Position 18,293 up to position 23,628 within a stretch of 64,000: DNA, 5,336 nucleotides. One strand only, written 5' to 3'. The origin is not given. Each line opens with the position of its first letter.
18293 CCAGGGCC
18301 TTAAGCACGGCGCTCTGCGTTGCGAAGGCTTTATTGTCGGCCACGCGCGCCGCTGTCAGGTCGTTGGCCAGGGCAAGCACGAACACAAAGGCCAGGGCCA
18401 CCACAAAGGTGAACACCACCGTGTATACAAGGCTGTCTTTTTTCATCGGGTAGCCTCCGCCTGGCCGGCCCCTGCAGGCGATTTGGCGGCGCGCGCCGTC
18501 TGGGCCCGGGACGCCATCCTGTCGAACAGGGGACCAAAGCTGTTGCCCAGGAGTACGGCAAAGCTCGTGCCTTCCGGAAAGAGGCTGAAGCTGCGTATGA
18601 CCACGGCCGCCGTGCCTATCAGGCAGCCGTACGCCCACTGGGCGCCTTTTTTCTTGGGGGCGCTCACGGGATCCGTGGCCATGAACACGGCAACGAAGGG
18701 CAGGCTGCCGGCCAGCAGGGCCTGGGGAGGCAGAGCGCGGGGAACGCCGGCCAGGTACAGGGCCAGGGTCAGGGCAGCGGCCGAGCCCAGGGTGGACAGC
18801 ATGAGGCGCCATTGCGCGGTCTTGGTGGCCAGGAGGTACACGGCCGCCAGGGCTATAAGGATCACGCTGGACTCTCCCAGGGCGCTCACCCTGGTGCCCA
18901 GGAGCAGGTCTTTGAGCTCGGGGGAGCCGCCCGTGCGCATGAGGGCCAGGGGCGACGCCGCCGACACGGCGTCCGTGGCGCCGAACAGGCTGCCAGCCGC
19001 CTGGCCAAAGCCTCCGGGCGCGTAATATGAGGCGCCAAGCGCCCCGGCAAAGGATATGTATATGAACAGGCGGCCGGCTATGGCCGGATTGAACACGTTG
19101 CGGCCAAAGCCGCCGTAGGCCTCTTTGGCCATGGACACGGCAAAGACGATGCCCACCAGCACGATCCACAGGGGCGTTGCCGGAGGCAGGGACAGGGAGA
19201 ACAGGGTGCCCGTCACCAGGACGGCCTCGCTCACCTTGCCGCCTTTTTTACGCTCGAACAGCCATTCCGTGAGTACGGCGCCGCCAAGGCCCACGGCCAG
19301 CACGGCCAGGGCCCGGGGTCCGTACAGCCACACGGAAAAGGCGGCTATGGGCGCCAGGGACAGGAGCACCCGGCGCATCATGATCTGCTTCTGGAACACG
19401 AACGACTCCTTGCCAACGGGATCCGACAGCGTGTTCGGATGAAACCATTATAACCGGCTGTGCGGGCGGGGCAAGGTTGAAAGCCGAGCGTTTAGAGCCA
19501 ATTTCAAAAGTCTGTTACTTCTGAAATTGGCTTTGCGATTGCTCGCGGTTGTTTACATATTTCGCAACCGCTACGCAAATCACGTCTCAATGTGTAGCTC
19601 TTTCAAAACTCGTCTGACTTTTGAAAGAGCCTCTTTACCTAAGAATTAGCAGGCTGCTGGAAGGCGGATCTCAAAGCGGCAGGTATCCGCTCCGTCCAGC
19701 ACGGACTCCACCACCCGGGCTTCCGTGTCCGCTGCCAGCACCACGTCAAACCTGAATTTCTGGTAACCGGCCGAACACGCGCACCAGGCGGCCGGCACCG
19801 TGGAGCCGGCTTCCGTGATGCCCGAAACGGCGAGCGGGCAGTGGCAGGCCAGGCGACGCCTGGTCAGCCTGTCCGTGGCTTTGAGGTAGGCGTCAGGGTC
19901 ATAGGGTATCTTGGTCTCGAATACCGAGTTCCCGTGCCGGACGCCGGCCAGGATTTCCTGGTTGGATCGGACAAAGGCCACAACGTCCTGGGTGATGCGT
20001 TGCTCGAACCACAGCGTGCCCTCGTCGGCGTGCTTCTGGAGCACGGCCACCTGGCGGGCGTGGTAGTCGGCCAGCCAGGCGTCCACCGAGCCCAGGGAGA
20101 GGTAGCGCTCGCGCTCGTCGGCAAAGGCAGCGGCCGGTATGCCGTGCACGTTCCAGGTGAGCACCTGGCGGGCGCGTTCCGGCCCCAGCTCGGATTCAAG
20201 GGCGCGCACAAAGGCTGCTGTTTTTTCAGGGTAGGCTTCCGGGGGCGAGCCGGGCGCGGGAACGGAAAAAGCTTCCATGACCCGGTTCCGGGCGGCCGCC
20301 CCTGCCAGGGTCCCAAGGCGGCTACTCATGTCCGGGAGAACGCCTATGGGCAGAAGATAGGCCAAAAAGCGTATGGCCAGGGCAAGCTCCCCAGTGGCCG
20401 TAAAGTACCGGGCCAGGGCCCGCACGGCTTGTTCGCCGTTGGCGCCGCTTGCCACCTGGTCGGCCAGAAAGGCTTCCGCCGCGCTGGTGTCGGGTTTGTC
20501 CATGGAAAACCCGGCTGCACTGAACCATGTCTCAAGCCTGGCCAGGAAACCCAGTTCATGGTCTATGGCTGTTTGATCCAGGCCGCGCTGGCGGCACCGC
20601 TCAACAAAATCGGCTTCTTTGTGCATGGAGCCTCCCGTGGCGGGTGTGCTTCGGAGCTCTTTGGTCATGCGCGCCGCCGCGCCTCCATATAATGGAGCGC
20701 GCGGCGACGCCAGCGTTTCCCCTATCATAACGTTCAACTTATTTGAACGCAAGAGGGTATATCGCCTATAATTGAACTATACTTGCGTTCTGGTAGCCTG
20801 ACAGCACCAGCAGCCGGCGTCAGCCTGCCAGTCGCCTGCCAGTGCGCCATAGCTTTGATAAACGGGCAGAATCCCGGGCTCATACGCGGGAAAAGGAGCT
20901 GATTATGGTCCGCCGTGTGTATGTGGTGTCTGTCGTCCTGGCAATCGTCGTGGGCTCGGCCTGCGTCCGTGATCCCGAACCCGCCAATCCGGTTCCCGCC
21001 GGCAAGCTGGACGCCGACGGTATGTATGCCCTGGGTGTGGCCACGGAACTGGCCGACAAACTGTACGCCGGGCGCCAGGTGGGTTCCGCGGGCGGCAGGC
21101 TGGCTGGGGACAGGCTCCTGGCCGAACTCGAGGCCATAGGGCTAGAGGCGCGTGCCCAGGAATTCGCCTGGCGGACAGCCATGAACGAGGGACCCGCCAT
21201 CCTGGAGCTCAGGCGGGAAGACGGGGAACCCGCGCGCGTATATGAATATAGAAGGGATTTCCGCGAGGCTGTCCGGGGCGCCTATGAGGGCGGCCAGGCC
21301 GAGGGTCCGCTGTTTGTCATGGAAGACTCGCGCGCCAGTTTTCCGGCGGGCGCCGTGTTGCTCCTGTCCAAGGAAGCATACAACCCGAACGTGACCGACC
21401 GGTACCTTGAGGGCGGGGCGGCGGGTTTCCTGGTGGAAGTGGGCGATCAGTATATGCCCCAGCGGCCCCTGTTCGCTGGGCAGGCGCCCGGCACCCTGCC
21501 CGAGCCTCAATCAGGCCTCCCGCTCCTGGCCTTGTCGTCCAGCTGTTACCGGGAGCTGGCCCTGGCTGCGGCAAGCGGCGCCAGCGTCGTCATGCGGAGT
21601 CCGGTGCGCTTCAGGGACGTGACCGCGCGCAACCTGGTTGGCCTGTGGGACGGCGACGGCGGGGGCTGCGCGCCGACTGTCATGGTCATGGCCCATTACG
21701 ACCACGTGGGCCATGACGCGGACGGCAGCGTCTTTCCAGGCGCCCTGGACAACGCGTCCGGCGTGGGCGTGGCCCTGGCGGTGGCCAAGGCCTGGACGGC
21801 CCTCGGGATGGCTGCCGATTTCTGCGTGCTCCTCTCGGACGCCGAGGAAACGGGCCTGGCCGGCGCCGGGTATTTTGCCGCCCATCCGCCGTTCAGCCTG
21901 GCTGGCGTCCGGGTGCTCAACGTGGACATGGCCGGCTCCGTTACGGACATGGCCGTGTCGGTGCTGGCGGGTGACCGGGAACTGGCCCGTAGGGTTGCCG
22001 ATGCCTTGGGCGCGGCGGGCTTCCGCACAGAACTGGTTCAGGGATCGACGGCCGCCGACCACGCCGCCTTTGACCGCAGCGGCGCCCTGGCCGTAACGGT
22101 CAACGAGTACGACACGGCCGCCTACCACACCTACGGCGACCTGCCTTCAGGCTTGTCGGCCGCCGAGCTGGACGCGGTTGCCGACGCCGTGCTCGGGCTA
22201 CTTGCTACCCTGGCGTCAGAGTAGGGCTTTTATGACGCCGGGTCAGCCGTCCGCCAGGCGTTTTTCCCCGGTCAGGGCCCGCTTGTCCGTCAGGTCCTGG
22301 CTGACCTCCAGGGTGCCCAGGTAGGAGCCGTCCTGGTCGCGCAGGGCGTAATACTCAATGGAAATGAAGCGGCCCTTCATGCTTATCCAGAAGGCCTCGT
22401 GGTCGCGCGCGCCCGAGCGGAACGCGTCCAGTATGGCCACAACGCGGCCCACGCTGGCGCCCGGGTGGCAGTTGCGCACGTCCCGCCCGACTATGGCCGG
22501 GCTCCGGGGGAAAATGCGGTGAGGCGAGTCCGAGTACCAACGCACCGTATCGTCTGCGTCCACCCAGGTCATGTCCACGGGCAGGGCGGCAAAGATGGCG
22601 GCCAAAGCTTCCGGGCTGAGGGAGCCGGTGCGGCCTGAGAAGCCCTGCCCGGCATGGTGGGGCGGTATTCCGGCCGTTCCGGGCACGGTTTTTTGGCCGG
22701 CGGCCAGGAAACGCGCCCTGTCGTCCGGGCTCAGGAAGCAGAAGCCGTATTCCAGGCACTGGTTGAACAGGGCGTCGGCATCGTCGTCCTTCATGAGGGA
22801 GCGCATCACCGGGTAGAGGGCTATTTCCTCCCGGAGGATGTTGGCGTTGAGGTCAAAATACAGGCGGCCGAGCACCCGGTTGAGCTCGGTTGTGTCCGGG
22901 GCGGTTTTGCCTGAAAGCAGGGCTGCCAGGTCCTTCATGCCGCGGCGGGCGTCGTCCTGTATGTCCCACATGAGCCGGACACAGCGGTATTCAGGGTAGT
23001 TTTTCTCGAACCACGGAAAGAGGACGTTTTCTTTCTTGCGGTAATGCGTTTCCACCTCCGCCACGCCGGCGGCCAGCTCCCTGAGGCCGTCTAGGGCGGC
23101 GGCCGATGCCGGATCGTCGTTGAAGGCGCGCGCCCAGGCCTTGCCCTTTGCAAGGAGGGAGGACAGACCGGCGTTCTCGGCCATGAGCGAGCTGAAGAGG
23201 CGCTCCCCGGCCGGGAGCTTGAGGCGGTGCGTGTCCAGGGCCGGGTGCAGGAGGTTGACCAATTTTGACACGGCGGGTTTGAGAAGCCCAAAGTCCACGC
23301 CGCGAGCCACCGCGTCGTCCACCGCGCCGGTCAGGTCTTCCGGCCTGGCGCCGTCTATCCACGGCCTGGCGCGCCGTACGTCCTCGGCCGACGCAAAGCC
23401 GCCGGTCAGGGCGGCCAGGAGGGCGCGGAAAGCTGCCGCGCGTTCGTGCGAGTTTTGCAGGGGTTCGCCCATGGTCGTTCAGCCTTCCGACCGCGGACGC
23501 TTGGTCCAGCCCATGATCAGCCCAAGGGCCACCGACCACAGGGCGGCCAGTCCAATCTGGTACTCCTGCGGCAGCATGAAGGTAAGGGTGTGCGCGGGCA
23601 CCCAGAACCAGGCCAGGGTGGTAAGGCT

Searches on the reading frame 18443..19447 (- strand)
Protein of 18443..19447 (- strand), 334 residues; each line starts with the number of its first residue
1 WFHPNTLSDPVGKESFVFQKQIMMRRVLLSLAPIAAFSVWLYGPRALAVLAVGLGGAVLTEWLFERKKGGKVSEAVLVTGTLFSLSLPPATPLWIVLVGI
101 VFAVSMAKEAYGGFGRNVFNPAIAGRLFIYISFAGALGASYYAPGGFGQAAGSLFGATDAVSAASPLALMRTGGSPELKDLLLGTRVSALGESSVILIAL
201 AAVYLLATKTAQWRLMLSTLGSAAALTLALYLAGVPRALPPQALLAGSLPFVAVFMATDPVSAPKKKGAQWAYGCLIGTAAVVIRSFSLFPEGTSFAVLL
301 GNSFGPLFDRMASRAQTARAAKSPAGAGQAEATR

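Call 42: search_protein_families(library=pfam, proteins=[window:18443-19447:-], max_evalue=0.001)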
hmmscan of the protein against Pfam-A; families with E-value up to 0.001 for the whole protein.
window:18443-19447:- (334 aa): 1 family
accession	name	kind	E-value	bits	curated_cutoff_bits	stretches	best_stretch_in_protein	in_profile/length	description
PF03116.20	NQR2_RnfD_RnfE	-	3e-78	263.6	27.7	1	22-314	16-292/296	NQR2, RnfD, RnfE family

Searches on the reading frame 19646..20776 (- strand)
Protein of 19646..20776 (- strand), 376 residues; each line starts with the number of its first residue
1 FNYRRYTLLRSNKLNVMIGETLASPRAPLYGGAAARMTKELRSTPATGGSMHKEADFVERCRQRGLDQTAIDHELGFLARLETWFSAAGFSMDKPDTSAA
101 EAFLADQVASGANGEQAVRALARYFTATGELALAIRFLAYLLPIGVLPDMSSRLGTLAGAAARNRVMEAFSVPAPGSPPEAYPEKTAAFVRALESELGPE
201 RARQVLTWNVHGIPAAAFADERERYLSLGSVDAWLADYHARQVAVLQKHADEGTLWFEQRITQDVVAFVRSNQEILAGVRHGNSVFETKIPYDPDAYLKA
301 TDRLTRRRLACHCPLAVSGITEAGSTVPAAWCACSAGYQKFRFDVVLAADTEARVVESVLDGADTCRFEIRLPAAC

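Call 42: search_protein_families(library=pfam, proteins=[window:19646-20776:-], max_evalue=0.001)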
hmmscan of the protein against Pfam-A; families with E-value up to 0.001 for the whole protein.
window:19646-20776:- (376 aa): 1 family
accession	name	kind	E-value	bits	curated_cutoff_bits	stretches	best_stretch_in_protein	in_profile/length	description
PF19641.4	DUF6144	-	0.00064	20.2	28.8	0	311-370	119-174/181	Family of unknown function (DUF6144)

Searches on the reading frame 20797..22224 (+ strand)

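Call 42: search_protein_families(library=pfam, proteins=[window:20797-22224:+], max_evalue=0.001)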
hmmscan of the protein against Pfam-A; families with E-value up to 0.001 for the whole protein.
window:20797-22224:+ (475 aa): 2 families
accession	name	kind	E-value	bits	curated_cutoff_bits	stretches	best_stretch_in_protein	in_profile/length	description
PF04389.22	Peptidase_M28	-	1.3e-25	90.7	21.3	1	279-467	1-191/193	Peptidase family M28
PF05343.19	Peptidase_M42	-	0.00011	21.8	23.2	0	312-363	128-179/292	M42 glutamyl aminopeptidase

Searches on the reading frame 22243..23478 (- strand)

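Call 42: search_protein_families(library=pfam, proteins=[window:22243-23478:-], max_evalue=0.001)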
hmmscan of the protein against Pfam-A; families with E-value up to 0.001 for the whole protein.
window:22243-23478:- (411 aa): 3 families
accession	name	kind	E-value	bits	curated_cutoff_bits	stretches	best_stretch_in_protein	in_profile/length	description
PF13596.12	PAS_10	-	8.6e-25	87.9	22.1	1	293-397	2-106/106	PAS domain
PF01814.28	Hemerythrin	-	2.7e-08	34.8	25.3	1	123-223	31-125/127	Hemerythrin HHE cation binding domain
PF08448.16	PAS_4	-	2.8e-05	24.8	23.1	1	300-400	5-109/110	PAS fold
